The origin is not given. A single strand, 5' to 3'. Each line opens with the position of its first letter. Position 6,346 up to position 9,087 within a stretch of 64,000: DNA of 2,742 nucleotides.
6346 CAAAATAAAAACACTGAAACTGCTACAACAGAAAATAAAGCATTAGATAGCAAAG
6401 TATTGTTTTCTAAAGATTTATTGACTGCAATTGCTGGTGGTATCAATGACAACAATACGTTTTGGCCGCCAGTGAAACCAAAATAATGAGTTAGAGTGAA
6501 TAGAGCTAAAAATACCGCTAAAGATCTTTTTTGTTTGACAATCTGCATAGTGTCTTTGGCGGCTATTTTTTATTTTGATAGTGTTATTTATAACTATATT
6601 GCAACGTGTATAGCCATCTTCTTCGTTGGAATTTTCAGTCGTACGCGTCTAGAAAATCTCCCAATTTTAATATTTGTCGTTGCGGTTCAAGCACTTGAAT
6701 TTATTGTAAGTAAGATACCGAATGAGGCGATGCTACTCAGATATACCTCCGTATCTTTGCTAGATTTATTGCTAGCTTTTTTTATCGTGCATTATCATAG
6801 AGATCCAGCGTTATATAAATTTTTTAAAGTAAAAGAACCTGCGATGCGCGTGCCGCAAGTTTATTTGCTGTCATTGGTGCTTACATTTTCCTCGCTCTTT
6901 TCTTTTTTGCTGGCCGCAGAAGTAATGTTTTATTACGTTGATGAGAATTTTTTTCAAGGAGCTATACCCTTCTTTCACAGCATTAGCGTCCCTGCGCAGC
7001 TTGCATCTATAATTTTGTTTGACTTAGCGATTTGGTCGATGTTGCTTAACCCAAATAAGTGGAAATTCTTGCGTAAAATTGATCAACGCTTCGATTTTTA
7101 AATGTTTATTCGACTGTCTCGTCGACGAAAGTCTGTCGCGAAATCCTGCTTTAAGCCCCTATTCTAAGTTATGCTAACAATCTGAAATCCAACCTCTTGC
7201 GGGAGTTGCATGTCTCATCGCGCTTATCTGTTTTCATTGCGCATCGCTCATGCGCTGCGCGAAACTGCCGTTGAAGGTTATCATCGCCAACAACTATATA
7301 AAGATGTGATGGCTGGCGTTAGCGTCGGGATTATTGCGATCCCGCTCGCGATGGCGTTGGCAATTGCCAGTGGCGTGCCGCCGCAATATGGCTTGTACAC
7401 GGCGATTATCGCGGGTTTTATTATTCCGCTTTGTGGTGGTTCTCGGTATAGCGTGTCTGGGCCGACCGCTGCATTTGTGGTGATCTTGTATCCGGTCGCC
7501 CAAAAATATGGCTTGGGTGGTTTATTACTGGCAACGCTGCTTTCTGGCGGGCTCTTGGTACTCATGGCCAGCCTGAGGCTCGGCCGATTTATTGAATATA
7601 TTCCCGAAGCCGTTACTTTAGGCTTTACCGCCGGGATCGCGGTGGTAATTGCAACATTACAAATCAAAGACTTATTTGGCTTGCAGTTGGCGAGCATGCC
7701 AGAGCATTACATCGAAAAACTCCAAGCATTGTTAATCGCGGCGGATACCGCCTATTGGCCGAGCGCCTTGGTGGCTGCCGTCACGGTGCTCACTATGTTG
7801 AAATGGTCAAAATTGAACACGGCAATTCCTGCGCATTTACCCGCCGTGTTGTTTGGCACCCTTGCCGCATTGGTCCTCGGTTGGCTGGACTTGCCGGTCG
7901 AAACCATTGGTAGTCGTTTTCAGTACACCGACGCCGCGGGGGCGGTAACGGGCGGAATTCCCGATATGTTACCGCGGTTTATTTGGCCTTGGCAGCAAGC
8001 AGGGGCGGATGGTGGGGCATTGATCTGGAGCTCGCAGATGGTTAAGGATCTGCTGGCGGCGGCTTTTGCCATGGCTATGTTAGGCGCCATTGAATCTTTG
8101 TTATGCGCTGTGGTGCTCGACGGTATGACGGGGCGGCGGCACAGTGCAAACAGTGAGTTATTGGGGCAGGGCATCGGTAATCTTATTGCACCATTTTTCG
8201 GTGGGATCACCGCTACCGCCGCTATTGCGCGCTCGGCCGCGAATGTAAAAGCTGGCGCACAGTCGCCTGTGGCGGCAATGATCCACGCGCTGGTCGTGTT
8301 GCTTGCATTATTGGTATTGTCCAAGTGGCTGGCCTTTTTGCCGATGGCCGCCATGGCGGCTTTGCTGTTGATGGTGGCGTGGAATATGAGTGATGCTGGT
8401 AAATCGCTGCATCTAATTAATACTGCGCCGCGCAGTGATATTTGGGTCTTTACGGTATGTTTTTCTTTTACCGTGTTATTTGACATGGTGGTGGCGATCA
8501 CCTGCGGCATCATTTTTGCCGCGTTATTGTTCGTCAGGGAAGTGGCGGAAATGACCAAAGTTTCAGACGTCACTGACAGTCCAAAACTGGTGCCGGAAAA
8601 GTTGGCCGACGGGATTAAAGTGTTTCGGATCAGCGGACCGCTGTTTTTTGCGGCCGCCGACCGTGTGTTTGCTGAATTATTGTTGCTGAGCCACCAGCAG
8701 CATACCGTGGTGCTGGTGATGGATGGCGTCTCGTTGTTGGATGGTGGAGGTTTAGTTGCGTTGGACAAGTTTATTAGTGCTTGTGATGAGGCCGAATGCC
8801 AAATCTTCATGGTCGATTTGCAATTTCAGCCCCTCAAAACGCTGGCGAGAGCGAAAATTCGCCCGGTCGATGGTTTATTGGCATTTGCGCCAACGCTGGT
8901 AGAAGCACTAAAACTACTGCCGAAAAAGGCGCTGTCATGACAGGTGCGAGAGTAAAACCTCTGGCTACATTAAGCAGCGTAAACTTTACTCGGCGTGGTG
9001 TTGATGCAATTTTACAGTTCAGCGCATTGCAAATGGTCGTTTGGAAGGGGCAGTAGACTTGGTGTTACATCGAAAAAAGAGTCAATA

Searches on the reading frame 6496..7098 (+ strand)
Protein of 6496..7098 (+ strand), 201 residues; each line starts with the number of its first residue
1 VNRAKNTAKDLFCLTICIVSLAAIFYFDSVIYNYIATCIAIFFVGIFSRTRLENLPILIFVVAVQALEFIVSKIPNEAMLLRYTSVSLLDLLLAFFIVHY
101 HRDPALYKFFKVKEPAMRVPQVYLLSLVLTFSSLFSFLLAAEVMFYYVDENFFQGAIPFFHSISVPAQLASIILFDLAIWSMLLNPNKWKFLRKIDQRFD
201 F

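Call 50: search_protein_families(library=ncbifam, proteins=[window:6496-7098:+], max_evalue=0.00001)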
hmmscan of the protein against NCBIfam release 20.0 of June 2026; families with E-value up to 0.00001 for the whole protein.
window:6496-7098:+ (201 aa): 0 families

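Call 52: search_protein_families(library=pfam, proteins=[window:6496-7098:+], max_evalue=1)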
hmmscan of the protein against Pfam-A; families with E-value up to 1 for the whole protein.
window:6496-7098:+ (201 aa): 0 families

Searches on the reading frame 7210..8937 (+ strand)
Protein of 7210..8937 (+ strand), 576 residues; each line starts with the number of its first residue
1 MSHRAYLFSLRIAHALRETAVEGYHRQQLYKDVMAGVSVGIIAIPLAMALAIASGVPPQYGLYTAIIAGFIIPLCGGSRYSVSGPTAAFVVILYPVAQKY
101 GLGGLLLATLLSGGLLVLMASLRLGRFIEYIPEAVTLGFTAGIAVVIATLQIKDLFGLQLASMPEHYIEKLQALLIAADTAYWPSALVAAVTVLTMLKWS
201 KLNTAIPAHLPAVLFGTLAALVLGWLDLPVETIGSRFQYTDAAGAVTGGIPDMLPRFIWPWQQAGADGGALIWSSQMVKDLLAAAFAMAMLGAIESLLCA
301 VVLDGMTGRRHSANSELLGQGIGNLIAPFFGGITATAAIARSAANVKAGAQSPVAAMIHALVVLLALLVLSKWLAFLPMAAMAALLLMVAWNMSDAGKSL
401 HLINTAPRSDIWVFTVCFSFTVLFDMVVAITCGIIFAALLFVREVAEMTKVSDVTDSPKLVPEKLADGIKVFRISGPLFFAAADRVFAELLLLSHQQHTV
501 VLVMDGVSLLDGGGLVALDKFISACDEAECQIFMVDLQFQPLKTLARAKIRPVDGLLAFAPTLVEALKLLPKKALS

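Call 50: search_protein_families(library=ncbifam, proteins=[window:7210-8937:+], max_evalue=0.00001)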
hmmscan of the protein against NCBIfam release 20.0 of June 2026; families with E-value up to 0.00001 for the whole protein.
window:7210-8937:+ (576 aa): 3 families
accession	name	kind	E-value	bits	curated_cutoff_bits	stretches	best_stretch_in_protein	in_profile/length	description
NF008660.1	PRK11660.1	equivalog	1.8e-255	848.7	614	1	3-570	2-565/572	C4-dicarboxylic acid transporter DauA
TIGR00815.1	sulP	subfamily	2.1e-115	386.3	380.45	1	22-565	7-564/565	sulfate permease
NF050096.1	BicarbTportBicA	equivalog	1.5e-53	182.2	880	1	26-550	9-523/547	bicarbonate transporter BicA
